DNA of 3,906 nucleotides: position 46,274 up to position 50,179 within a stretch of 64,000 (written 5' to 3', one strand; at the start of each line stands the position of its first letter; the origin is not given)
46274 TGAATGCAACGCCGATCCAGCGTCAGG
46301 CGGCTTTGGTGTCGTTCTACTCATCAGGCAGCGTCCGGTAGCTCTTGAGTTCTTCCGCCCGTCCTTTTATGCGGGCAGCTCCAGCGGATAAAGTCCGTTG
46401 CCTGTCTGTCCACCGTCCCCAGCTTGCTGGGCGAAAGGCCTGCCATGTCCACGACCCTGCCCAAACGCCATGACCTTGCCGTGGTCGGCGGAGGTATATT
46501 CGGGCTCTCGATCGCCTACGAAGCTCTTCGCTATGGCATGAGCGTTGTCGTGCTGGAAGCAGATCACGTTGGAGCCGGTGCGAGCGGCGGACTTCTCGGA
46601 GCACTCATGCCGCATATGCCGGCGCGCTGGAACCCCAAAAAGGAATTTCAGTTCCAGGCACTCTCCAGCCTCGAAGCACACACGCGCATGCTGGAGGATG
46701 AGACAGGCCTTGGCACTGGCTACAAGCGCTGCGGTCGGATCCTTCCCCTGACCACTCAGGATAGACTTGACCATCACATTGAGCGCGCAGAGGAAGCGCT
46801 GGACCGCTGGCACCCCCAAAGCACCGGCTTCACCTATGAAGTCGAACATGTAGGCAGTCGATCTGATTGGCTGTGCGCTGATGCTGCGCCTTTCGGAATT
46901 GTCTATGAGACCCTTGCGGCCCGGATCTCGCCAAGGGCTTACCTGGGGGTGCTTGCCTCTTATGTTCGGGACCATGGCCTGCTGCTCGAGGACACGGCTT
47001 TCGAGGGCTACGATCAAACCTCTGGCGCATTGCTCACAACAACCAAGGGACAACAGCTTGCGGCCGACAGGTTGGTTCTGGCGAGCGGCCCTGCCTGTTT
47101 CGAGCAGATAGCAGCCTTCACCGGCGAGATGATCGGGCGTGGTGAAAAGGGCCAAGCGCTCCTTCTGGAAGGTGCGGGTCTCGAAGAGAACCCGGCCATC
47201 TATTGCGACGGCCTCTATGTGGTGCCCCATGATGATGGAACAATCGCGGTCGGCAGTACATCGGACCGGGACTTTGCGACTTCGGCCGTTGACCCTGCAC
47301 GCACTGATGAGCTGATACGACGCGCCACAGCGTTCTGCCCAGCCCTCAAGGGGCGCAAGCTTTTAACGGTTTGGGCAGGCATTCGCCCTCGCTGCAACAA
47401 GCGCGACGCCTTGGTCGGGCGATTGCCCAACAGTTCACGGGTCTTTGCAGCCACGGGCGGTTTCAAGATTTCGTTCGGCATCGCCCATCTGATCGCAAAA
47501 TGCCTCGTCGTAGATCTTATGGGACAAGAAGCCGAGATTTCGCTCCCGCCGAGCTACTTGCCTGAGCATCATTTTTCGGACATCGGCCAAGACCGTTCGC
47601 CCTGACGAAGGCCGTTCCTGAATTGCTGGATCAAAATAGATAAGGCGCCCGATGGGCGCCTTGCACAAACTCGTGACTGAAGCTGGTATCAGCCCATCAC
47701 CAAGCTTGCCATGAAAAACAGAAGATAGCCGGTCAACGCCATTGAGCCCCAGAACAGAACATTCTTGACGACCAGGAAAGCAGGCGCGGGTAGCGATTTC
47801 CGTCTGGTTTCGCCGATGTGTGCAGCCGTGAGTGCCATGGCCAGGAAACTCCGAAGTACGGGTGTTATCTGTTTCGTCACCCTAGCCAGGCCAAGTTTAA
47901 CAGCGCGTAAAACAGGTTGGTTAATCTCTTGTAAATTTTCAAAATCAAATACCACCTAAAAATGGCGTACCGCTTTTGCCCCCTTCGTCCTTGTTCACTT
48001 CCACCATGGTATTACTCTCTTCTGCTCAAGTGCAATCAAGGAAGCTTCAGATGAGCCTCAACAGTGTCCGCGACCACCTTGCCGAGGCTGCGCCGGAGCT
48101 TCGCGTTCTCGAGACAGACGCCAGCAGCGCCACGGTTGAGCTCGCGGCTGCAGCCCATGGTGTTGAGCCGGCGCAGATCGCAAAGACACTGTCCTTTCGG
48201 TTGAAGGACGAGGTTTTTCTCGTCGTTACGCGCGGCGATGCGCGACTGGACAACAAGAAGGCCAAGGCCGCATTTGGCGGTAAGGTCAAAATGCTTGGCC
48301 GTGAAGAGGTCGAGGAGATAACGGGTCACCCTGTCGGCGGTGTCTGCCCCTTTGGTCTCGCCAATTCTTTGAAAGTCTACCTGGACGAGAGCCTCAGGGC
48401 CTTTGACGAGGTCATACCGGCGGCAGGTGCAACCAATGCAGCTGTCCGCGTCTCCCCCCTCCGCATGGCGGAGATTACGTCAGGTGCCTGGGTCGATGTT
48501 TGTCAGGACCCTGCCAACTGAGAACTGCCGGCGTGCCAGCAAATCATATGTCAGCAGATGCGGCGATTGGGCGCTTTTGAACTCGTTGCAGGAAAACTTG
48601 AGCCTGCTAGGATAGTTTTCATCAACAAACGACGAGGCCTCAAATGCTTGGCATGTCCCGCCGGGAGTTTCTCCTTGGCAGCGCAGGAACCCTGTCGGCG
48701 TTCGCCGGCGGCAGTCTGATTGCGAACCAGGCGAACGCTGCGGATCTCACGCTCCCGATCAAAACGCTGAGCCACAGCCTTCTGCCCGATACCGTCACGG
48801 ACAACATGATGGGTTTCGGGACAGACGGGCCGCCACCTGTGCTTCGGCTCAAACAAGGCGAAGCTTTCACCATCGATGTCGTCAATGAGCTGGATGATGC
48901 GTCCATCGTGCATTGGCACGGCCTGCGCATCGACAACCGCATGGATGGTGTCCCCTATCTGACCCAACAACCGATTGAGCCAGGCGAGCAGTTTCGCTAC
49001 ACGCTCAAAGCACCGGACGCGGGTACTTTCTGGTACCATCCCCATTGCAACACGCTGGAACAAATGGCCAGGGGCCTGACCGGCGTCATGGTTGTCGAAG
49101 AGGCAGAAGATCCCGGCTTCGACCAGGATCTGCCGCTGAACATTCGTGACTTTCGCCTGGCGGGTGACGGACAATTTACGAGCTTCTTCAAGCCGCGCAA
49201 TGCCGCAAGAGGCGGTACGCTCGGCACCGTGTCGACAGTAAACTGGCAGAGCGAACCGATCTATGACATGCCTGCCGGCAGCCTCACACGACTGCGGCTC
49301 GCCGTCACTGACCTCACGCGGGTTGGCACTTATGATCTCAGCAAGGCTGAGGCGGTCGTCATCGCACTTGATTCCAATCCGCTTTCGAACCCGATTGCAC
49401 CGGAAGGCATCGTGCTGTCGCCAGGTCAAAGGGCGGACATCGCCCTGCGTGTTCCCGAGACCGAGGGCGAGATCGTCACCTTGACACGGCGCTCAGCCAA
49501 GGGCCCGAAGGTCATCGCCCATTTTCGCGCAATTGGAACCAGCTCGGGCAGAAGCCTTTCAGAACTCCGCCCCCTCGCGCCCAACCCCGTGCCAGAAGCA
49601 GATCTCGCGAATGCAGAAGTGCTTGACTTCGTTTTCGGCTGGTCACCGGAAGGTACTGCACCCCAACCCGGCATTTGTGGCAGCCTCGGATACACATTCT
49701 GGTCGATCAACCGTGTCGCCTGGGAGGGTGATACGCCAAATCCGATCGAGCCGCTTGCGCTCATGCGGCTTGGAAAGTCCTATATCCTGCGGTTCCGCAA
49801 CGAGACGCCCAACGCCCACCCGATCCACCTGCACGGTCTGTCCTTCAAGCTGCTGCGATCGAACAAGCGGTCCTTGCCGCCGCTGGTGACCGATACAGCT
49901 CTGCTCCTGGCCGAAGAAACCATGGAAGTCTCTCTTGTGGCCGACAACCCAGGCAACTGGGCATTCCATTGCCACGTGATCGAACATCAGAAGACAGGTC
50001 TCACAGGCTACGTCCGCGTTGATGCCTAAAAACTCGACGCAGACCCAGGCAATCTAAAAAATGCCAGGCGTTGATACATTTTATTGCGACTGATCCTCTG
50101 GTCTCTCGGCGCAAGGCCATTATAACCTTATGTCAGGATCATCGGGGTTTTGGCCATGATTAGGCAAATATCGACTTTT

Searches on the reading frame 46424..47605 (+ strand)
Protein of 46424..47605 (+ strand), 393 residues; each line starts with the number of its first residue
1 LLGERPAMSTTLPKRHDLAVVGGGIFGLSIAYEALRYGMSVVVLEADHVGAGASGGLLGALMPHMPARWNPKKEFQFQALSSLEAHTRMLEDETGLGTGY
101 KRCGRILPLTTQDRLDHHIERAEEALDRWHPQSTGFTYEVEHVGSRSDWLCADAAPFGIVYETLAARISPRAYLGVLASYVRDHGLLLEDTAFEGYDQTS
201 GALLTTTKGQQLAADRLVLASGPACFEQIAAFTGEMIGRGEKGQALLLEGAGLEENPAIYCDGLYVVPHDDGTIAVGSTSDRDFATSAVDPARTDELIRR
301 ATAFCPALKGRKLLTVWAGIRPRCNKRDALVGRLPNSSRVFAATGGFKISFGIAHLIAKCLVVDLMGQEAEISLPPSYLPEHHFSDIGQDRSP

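Call 3: search_protein_families(library=pfam, proteins=[window:46424-47605:+], max_evalue=0.01)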
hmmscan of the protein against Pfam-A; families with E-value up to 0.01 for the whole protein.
window:46424-47605:+ (393 aa): 5 families
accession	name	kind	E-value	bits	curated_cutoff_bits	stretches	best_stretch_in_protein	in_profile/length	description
PF01266.30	DAO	-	1.5e-46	160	27.9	1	17-359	1-352/353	FAD dependent oxidoreductase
PF07992.20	Pyr_redox_2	-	4.2e-05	23.6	26.1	1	16-46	143-173/291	Pyridine nucleotide-disulphide oxidoreductase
PF00890.30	FAD_binding_2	-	8.2e-05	22.4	20.4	1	17-68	1-55/414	FAD binding domain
PF13450.12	NAD_binding_8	-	8.8e-05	23.1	21.9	1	20-50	1-32/68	NAD(P)-binding Rossmann-like domain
PF12831.13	FAD_oxidored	-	0.0004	20.2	27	1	17-89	1-68/416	FAD dependent oxidoreductase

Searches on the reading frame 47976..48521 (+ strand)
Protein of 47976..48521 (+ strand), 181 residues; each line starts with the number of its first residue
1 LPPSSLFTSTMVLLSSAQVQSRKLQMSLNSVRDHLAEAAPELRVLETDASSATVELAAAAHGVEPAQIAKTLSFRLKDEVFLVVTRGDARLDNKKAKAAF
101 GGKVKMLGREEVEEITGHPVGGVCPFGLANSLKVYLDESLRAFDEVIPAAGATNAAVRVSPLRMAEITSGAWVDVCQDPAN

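Call 3: search_protein_families(library=pfam, proteins=[window:47976-48521:+], max_evalue=0.01)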
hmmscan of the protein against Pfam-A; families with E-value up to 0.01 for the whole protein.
window:47976-48521:+ (181 aa): 1 family
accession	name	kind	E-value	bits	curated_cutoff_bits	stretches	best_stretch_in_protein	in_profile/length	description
PF04073.20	tRNA_edit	-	7.1e-29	100.8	25.5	1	51-163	4-119/123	Aminoacyl-tRNA editing domain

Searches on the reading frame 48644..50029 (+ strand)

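Call 3: search_protein_families(library=pfam, proteins=[window:48644-50029:+], max_evalue=0.01)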
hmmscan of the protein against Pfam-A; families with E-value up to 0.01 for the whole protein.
window:48644-50029:+ (461 aa): 2 families
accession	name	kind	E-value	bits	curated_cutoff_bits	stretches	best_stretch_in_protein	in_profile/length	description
PF07732.21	Cu-oxidase_3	-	4.2e-34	117.6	21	1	49-154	10-117/119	Multicopper oxidase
PF07731.20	Cu-oxidase_2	-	5.8e-25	88.1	20.4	1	361-460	24-134/137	Multicopper oxidase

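Call 4: search_protein_families(library=ncbifam, proteins=[window:48644-50029:+], max_evalue=0.01)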
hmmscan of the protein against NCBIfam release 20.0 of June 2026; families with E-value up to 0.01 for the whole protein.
window:48644-50029:+ (461 aa): 9 families
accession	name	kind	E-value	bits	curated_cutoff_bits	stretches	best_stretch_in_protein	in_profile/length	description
TIGR01480.1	copper_res_A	subfamily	7.4e-39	133.7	478.95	2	4-162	6-171/593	copper resistance system multicopper oxidase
NF008205.1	PRK10965.1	equivalog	1.4e-34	119.9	525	2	33-281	46-300/529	multicopper oxidase CueO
TIGR03388.1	ascorbase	equivalog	1.6e-23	83.2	614.8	2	47-155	14-123/542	L-ascorbate oxidase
TIGR03389.1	laccase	equivalog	2.3e-20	72.9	558.9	2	58-142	27-114/539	laccase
TIGR03390.1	ascorbOXfungal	equivalog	2e-19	69.5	445.35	1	62-179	36-157/538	L-ascorbate oxidase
NF008135.0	PRK10883.1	equivalog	5.1e-10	38.4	581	1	62-284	74-297/471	cell division protein FtsP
TIGR02376.1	Cu_nitrite_red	equivalog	7.7e-07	28.7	296.3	1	48-155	42-148/326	copper-containing nitrite reductase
NF045554.1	AmiPhnlOxPhsA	equivalog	0.0024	16.5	950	0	63-175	91-208/581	O-aminophenol oxidase PhsA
TIGR02656.1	cyanin_plasto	equivalog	0.0068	16.8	87.85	0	420-459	63-98/99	plastocyanin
